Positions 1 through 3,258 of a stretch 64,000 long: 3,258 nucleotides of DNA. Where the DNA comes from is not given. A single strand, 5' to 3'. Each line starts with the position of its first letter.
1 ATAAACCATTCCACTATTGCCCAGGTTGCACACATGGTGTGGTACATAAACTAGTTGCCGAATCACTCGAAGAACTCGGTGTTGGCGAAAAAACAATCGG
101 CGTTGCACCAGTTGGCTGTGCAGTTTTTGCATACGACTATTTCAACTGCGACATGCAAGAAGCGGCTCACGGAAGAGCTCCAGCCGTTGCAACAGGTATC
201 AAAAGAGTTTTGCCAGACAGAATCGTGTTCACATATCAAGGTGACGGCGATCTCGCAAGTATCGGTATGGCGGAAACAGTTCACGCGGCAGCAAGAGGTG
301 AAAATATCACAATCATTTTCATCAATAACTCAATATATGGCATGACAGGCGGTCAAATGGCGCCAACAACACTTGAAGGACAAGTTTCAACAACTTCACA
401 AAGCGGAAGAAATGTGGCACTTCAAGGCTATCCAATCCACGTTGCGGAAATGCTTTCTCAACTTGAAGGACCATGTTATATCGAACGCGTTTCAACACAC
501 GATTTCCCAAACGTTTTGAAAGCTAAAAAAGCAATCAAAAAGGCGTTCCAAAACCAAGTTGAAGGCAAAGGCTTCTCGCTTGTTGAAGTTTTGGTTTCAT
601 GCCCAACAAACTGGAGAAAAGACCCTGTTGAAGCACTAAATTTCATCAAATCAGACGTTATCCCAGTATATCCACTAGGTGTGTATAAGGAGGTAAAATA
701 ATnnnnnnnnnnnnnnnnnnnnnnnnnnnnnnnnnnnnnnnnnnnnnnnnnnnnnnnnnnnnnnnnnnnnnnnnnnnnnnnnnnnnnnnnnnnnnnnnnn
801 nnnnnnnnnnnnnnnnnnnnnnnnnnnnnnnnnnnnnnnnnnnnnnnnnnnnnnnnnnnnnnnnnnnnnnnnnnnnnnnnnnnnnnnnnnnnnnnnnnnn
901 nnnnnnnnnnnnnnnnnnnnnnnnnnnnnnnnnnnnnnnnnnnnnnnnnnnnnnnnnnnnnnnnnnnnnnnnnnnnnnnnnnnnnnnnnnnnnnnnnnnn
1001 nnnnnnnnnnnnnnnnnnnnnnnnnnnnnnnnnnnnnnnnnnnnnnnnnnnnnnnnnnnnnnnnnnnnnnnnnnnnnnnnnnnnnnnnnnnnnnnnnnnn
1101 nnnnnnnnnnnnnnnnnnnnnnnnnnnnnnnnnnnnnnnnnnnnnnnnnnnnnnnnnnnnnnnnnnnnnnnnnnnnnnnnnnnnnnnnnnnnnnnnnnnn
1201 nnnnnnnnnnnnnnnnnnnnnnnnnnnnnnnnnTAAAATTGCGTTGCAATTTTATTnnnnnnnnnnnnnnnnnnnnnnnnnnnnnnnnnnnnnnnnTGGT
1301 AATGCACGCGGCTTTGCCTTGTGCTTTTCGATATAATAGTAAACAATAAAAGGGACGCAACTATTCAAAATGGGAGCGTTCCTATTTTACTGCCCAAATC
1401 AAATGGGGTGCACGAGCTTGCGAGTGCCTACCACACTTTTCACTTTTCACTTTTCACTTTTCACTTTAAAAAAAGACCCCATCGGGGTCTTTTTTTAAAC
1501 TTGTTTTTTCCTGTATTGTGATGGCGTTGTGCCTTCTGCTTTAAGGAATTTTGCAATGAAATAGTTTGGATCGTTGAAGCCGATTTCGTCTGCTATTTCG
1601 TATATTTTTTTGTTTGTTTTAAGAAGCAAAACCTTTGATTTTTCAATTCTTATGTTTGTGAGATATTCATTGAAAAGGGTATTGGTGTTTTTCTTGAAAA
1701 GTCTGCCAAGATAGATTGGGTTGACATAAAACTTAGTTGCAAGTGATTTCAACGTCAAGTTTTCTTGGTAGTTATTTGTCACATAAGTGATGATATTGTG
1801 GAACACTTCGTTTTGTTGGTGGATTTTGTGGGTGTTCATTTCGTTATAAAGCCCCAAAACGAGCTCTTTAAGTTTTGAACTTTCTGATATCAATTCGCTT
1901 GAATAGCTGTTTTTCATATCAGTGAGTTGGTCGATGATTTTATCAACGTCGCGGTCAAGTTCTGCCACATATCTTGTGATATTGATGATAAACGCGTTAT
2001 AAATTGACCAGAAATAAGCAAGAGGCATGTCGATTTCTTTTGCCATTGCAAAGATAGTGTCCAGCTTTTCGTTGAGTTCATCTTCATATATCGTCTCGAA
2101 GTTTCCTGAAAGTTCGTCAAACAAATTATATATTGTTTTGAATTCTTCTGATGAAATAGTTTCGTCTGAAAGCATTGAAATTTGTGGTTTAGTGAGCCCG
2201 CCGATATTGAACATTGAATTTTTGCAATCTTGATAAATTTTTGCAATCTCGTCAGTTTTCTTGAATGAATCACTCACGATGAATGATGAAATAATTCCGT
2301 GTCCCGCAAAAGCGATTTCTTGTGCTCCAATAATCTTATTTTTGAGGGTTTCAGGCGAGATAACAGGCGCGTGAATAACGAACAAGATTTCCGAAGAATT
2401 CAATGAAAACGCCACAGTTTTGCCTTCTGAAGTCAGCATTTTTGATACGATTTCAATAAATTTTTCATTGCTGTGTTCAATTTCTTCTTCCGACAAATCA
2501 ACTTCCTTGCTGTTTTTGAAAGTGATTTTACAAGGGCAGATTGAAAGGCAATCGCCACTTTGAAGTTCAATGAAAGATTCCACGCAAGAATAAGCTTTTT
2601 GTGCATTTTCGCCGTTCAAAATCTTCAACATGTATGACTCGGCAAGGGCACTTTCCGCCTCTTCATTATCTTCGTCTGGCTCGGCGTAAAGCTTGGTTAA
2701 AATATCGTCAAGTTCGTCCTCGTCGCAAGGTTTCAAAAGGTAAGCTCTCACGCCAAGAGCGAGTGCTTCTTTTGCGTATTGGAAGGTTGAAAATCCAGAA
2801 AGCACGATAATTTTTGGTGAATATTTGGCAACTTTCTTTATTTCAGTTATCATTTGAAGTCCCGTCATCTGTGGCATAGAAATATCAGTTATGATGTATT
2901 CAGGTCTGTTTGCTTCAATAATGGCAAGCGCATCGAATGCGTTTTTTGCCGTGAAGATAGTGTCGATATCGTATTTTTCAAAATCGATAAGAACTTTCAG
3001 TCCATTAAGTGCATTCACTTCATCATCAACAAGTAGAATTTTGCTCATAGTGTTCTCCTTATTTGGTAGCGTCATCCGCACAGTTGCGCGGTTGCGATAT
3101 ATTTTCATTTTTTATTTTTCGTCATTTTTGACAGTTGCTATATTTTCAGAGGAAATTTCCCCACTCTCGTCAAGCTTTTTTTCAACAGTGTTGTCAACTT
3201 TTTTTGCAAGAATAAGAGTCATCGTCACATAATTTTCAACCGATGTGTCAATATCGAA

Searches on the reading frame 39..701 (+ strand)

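Call 69: search_protein_families(library=pfam, proteins=[window:39-701:+], max_evalue=0.00001)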
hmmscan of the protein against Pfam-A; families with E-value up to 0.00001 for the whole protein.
window:39-701:+ (220 aa): 1 family
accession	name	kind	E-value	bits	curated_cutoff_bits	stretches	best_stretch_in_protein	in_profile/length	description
PF02775.26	TPP_enzyme_C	-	1.7e-22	80.3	21.9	1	34-184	21-151/151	Thiamine pyrophosphate enzyme, C-terminal TPP binding domain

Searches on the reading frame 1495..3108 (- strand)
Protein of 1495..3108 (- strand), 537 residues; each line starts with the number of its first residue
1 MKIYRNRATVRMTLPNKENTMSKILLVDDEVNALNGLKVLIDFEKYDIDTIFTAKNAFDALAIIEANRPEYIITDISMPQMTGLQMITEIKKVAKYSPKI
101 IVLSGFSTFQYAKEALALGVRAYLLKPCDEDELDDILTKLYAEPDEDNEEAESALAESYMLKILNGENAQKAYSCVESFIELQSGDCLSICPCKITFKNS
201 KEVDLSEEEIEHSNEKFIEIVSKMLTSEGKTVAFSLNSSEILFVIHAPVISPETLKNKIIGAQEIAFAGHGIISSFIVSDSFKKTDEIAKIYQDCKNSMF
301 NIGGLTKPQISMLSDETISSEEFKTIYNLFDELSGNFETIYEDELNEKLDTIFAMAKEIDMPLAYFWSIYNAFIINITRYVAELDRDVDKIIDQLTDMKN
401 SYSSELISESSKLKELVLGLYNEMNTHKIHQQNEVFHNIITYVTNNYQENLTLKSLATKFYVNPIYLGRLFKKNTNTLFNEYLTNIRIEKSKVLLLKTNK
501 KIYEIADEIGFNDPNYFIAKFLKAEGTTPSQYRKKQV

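Call 21: search_protein_families(library=ncbifam, proteins=[window:1495-3108:-])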
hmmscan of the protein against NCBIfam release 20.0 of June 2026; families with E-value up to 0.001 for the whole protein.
window:1495-3108:- (537 aa): 111 families (the best 25 are shown)
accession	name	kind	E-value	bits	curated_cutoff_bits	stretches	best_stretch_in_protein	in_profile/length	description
NF047455.1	TF_Staph_AryK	equivalog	2.5e-21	75.6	850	1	423-536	146-259/759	transcriptional regulator AryK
NF008677.0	PRK11697.1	equivalog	7.6e-19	68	246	1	21-149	1-124/238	two-component system response regulator BtsR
NF007860.0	PRK10572.1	equivalog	1.1e-18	67.1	208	1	380-536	132-285/292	arabinose operon transcriptional regulator AraC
NF047788.1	TransRegPocR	equivalog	1.1e-17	64.2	500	1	426-536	181-291/296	transcriptional regulator PocR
TIGR04094.1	adjacent_YSIRK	equivalog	5.2e-17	61.9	200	1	422-533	273-383/383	YSIRK-targeted surface antigen transcriptional regulator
TIGR02875.1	spore_0_A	equivalog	6.4e-17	61.7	200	1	23-147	4-128/262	sporulation transcription factor Spo0A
NF010028.0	PRK13503.1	equivalog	1.6e-16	60.5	288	1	386-535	122-272/278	HTH-type transcriptional activator RhaS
NF007693.0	PRK10371.1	equivalog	6.3e-16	58.4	253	1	429-534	194-298/309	transcriptional regulator MelR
NF053512.1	nitric_RR_NosR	exception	1e-15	57.7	400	1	24-143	1-117/422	response regulator c-di-GMP phosphodiesterase, NosR family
NF007969.0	PRK10693.1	equivalog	6.9e-15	54.9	329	1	21-198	7-176/337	two-component system response regulator RssB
NF006900.1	PRK09390.1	equivalog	7.7e-15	55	255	1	22-153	5-132/203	response regulator FixJ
NF045505.1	RR_RssB_Pseudo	equivalog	9.4e-15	54.5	700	1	19-130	3-110/394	two-component system response regulator RssB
NF011695.0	PRK15115.1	equivalog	1.1e-14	54.1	763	1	21-189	6-172/445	two-component system response regulator GlrR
NF052445.1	RespRegMctR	equivalog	1.8e-14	53.7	300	1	23-133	3-111/205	two-component system response regulator MctR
NF049932.1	TranspRegBtr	equivalog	4.4e-14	51.9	900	1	393-536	123-266/531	bacillibactin transport transcriptional regulator Btr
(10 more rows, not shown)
